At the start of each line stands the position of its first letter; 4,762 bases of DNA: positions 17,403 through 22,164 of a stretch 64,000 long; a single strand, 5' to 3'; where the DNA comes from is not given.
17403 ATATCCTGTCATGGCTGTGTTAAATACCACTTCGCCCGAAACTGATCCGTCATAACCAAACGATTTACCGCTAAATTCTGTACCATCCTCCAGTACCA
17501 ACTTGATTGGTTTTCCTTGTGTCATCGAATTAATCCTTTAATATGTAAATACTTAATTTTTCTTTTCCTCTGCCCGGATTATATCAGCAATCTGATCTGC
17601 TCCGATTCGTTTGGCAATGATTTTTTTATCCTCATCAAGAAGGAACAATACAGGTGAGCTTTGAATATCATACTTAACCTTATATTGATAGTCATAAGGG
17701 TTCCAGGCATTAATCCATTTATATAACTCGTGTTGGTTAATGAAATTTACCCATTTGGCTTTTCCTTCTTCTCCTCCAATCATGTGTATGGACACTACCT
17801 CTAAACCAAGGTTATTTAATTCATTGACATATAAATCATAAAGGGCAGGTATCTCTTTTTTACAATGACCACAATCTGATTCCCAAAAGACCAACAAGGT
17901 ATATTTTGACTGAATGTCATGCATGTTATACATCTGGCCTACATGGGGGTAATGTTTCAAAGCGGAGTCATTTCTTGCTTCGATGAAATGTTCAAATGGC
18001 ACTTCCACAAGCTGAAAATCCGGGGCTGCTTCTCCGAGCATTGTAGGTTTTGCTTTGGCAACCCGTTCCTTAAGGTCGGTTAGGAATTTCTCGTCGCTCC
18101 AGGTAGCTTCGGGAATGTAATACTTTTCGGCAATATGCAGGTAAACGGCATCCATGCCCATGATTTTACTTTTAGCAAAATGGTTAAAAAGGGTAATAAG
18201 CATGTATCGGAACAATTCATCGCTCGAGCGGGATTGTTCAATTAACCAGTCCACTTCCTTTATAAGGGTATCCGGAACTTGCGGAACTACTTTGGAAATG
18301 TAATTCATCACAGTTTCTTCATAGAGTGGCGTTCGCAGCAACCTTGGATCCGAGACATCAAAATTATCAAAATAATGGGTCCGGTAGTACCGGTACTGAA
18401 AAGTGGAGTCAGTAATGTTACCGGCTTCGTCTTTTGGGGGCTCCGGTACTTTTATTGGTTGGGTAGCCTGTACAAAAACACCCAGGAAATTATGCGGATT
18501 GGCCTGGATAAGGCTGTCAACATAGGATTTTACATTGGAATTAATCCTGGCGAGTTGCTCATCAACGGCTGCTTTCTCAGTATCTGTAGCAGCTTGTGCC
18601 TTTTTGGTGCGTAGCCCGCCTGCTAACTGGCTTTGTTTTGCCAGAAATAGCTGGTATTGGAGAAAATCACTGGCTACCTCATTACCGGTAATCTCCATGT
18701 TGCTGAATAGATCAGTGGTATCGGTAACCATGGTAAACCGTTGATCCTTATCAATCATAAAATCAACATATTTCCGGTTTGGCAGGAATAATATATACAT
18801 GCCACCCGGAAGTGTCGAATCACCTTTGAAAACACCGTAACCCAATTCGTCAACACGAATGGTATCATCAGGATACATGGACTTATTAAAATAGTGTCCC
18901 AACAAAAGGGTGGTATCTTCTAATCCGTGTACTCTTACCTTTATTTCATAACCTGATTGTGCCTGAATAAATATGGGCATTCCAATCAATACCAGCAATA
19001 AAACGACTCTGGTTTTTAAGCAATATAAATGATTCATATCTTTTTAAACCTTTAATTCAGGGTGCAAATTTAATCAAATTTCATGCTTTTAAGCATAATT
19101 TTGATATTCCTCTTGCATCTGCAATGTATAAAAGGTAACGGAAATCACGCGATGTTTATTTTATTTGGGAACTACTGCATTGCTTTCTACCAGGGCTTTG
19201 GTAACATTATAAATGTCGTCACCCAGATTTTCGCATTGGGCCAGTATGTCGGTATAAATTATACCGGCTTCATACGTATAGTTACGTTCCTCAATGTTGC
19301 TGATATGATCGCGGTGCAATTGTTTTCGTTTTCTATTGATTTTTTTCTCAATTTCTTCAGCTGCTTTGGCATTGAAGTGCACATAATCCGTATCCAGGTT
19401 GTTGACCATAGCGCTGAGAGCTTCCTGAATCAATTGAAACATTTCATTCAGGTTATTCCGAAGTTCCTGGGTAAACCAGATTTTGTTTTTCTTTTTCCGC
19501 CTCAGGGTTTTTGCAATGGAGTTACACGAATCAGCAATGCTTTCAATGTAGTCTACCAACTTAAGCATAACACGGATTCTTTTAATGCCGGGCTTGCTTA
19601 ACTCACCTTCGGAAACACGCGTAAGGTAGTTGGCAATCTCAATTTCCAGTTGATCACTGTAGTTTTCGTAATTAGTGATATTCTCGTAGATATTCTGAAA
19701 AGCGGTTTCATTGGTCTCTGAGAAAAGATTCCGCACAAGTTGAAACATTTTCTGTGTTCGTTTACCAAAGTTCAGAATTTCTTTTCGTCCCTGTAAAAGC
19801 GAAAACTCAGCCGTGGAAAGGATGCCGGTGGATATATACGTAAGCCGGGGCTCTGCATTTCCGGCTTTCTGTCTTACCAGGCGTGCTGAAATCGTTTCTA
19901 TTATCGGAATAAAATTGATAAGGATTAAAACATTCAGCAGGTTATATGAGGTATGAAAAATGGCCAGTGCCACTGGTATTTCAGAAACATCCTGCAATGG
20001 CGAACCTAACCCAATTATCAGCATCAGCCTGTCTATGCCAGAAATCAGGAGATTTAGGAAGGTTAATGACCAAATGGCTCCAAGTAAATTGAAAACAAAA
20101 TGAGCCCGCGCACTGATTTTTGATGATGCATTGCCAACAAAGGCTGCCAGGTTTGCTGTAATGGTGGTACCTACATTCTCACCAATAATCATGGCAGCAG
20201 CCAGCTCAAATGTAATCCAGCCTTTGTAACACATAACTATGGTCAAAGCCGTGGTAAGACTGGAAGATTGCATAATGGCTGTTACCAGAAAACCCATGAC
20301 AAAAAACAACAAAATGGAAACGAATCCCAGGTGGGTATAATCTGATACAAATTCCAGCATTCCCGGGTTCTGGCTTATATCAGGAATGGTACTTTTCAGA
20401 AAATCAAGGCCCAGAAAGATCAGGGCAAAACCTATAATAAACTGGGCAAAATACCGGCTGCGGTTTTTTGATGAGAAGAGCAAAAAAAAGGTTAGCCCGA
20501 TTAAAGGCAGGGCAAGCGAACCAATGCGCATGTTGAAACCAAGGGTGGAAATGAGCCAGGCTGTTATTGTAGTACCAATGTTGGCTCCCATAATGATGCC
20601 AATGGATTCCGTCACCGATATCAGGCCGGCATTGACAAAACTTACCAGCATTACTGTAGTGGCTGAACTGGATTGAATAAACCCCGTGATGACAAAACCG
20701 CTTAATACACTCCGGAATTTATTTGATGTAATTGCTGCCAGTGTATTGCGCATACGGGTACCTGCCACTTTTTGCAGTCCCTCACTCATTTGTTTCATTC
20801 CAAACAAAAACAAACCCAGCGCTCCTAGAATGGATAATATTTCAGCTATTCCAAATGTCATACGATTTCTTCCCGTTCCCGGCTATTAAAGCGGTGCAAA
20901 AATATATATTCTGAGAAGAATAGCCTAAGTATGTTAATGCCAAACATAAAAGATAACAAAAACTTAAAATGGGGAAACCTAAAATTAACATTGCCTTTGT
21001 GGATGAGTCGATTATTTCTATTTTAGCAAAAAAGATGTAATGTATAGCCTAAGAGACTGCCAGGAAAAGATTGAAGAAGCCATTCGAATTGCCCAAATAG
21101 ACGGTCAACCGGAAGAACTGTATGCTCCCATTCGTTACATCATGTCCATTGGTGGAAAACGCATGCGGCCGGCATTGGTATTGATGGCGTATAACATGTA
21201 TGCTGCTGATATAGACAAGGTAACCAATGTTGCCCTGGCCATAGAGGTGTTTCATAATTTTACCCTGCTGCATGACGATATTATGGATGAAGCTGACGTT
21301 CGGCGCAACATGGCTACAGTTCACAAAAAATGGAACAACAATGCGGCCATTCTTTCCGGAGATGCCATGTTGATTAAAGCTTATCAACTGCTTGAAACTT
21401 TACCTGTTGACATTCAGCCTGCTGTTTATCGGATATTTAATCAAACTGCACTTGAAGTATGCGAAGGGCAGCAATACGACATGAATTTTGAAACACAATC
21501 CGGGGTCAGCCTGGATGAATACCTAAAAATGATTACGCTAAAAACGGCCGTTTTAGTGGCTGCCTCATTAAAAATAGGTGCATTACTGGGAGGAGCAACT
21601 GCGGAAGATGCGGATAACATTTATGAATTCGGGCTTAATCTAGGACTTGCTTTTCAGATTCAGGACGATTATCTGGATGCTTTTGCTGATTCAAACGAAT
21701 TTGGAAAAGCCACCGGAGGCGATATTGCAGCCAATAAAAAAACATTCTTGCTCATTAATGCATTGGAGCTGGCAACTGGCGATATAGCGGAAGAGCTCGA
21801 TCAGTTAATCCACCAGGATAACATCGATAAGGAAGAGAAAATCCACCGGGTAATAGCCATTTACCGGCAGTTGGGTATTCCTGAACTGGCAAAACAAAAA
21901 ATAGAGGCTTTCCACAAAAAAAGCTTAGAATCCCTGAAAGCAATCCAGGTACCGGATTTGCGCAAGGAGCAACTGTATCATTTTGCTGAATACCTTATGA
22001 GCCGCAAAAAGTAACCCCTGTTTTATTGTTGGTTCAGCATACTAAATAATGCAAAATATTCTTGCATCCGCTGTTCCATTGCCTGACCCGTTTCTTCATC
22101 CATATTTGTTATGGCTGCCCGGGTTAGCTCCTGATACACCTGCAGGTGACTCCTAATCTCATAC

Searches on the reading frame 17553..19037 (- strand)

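Call 44: search_protein_families(library=pfam, proteins=[window:17553-19037:-], max_evalue=0.00001)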
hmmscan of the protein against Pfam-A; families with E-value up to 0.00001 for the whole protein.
window:17553-19037:- (494 aa): 5 families
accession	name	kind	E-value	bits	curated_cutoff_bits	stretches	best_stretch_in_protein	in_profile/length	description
PF13905.12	Thioredoxin_8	-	8.3e-11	42.5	27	1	378-473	2-94/94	Thioredoxin-like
PF17127.10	DUF5106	-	2.6e-10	41.3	28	1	195-308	18-129/151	Domain of unknown function (DUF5106)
PF00578.27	AhpC-TSA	-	4.7e-09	36.7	26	1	335-473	2-121/124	AhpC/TSA family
PF14289.11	DUF4369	-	4.4e-07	30.8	25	1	30-122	1-88/91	Domain of unknown function (DUF4369)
PF08534.16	Redoxin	-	8.3e-07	29.3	26.6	1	335-482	3-137/148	Redoxin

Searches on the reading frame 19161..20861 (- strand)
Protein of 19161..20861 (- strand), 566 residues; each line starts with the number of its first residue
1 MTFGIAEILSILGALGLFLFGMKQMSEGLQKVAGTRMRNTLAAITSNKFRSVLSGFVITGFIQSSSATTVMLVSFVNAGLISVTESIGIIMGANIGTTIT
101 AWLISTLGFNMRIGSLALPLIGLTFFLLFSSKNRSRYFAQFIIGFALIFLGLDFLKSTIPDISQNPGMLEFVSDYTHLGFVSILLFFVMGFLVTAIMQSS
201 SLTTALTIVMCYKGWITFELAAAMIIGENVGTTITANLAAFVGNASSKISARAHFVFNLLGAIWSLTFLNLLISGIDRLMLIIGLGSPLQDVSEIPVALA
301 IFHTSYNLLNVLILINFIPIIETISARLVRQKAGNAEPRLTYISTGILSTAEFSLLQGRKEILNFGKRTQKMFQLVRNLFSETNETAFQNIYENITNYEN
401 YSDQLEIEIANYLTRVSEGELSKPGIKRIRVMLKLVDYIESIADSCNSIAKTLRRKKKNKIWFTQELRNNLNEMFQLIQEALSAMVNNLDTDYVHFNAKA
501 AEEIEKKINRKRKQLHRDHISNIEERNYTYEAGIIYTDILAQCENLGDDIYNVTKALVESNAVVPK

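Call 45: search_protein_families(library=pfam, proteins=[window:19161-20861:-], max_evalue=0.00001)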
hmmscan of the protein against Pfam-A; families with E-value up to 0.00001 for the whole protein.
window:19161-20861:- (566 aa): 3 families
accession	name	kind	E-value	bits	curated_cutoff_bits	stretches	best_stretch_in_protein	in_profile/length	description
PF02690.20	Na_Pi_cotrans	-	9.8e-59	197.7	29.1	2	17-156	1-136/137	Na+/Pi-cotransporter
PF01895.24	PhoU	-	4.1e-12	46.7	23.5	1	364-452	3-88/89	PhoU domain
PF01865.21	PhoU_div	-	1e-07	32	24.4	1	359-453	113-208/214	Protein of unknown function DUF47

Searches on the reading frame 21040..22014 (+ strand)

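Call 45: search_protein_families(library=pfam, proteins=[window:21040-22014:+], max_evalue=0.00001)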
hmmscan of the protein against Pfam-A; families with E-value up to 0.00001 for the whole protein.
window:21040-22014:+ (324 aa): 1 family
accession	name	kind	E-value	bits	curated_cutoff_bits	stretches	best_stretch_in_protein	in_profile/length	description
PF00348.22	polyprenyl_synt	-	1.5e-78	264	27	1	25-272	2-248/251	Polyprenyl synthetase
